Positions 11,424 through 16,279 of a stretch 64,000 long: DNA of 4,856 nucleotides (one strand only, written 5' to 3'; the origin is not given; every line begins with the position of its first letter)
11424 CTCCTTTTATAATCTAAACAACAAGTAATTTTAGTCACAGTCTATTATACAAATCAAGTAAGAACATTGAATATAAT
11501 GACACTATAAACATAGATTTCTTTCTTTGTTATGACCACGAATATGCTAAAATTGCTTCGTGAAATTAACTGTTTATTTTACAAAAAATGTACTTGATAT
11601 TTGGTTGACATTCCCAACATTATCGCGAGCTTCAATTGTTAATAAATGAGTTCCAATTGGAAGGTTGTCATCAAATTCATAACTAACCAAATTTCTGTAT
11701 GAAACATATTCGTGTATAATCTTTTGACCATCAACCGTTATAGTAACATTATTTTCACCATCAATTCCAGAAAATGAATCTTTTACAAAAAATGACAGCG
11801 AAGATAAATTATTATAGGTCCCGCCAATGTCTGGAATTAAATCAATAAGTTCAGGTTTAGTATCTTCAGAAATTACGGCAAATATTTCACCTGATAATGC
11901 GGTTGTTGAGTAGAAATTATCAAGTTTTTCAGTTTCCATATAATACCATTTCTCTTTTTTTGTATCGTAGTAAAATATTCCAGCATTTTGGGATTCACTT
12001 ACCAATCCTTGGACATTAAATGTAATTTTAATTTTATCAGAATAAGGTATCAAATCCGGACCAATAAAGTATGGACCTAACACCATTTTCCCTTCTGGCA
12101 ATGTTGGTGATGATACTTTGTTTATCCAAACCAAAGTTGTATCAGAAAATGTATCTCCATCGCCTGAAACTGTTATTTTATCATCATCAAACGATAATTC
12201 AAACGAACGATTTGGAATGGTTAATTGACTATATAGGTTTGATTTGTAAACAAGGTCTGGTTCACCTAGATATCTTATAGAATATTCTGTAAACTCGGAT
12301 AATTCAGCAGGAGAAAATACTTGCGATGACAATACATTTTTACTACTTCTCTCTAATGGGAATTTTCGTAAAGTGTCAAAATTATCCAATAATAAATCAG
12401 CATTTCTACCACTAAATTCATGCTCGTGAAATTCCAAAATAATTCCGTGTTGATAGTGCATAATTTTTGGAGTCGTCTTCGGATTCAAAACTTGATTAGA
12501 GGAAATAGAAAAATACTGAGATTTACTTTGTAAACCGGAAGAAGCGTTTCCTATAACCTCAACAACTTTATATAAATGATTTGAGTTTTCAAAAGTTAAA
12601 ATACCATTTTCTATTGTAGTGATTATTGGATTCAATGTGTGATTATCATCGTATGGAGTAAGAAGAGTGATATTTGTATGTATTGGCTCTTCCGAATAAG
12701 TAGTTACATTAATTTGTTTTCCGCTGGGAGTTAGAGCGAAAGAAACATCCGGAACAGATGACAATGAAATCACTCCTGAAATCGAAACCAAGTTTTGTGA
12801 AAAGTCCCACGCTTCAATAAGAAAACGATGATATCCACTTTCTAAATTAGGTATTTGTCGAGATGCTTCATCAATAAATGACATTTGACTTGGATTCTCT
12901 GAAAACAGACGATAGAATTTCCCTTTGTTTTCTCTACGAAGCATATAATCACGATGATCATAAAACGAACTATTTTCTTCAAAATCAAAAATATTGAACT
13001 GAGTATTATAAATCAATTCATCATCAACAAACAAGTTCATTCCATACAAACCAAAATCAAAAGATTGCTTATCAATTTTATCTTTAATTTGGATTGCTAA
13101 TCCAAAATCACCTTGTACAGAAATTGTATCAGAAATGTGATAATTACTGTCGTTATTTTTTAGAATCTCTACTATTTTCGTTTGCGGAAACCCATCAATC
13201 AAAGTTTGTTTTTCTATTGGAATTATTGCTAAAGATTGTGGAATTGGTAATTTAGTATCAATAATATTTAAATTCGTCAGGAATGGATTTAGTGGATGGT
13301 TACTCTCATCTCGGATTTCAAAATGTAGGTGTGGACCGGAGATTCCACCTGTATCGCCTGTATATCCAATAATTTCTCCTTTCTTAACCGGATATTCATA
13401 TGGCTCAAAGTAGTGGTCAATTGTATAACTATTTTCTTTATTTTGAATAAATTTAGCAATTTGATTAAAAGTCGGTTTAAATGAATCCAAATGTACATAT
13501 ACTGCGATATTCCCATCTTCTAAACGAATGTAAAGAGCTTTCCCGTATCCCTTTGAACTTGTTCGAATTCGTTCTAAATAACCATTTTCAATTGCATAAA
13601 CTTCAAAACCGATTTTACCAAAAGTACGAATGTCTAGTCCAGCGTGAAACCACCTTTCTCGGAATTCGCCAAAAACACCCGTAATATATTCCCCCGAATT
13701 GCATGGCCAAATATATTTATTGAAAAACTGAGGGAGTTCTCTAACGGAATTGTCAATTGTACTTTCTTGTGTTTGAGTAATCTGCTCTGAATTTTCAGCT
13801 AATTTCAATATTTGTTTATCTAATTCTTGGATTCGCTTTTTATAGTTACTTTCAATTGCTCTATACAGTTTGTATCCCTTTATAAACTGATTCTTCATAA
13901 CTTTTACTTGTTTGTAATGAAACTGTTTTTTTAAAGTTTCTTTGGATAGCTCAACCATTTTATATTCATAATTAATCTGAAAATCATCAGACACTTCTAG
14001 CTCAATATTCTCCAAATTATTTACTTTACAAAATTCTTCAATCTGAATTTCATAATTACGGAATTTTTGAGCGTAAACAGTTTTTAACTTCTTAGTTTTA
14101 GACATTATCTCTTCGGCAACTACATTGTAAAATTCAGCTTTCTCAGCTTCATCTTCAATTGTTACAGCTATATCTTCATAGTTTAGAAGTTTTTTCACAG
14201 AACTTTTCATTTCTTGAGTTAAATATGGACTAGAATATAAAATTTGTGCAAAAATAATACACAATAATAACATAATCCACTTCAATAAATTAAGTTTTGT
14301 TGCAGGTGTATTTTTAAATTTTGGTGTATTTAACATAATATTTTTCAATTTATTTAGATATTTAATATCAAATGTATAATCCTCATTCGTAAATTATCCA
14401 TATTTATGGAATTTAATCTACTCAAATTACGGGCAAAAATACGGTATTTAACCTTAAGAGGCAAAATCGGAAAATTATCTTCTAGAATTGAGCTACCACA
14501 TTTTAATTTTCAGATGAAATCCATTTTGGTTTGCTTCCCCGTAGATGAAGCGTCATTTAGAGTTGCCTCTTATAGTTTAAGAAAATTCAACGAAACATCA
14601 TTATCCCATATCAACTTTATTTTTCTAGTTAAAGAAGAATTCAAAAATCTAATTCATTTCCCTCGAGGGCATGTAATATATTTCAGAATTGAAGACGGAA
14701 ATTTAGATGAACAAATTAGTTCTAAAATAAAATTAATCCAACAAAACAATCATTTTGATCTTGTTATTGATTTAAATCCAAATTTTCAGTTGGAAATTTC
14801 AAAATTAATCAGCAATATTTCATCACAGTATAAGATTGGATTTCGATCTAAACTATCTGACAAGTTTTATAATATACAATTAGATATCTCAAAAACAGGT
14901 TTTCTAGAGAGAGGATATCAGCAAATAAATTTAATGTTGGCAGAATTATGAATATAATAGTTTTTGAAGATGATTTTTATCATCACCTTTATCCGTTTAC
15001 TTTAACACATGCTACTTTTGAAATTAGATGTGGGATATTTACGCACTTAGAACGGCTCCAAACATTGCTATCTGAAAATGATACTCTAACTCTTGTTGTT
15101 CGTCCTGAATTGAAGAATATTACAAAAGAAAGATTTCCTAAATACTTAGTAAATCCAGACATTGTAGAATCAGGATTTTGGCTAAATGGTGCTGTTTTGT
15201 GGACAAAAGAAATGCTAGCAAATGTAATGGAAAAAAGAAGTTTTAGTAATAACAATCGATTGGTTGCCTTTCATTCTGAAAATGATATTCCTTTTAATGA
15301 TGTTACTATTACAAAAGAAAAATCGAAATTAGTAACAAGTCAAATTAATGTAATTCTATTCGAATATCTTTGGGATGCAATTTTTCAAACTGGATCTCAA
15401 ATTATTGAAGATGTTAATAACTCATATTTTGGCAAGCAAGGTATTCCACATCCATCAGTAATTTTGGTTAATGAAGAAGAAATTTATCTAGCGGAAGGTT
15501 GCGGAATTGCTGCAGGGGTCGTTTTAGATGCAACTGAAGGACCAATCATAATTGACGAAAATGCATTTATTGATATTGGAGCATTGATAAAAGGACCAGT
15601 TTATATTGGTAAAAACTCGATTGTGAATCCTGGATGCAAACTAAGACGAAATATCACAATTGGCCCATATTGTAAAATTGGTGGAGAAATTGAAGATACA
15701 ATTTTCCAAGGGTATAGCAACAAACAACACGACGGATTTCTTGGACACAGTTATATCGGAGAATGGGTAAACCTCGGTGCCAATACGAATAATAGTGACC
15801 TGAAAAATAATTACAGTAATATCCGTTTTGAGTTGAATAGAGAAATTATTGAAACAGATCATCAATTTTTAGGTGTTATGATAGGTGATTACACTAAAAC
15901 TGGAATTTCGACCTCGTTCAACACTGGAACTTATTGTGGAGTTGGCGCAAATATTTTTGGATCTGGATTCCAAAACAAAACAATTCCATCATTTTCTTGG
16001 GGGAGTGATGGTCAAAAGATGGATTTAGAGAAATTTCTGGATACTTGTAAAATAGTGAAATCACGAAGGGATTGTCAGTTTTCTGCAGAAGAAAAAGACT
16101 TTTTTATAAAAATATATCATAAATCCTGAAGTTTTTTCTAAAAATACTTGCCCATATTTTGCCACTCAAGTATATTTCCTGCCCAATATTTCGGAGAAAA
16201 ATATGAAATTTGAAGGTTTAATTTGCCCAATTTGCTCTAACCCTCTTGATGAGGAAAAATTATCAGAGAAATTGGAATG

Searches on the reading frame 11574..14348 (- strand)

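Call 37: search_protein_families(library=pfam, proteins=[window:11574-14348:-], max_evalue=0.00001)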
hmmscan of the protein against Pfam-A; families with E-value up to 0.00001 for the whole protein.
window:11574-14348:- (924 aa): 1 family
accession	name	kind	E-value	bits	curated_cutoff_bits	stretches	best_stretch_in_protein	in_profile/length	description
PF01551.29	Peptidase_M23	-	1.6e-14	54.3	28.7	1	320-355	62-96/96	Peptidase family M23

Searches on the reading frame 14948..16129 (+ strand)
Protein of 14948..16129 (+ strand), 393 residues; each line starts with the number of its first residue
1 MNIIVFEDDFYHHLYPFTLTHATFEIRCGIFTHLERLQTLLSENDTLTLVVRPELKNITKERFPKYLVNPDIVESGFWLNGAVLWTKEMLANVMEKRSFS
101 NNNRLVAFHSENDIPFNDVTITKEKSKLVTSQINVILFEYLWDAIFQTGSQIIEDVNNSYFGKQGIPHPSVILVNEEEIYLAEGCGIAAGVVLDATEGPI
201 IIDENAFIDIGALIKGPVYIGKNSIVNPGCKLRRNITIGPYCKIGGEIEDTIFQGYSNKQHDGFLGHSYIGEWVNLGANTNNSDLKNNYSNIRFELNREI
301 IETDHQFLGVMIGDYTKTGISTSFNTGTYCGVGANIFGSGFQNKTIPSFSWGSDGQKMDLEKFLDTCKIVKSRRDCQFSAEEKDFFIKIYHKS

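Call 38: search_protein_families(library=pfam, proteins=[window:14948-16129:+], max_evalue=0.00001)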
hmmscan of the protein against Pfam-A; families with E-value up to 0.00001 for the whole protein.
window:14948-16129:+ (393 aa): 2 families
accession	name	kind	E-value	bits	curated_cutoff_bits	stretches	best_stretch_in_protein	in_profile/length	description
PF13562.11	NTP_transf_4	-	2.6e-21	76.8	27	1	3-157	1-146/153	Sugar nucleotidyl transferase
PF00132.30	Hexapep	-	3.4e-09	36.4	27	1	200-233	2-35/36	Bacterial transferase hexapeptide (six repeats)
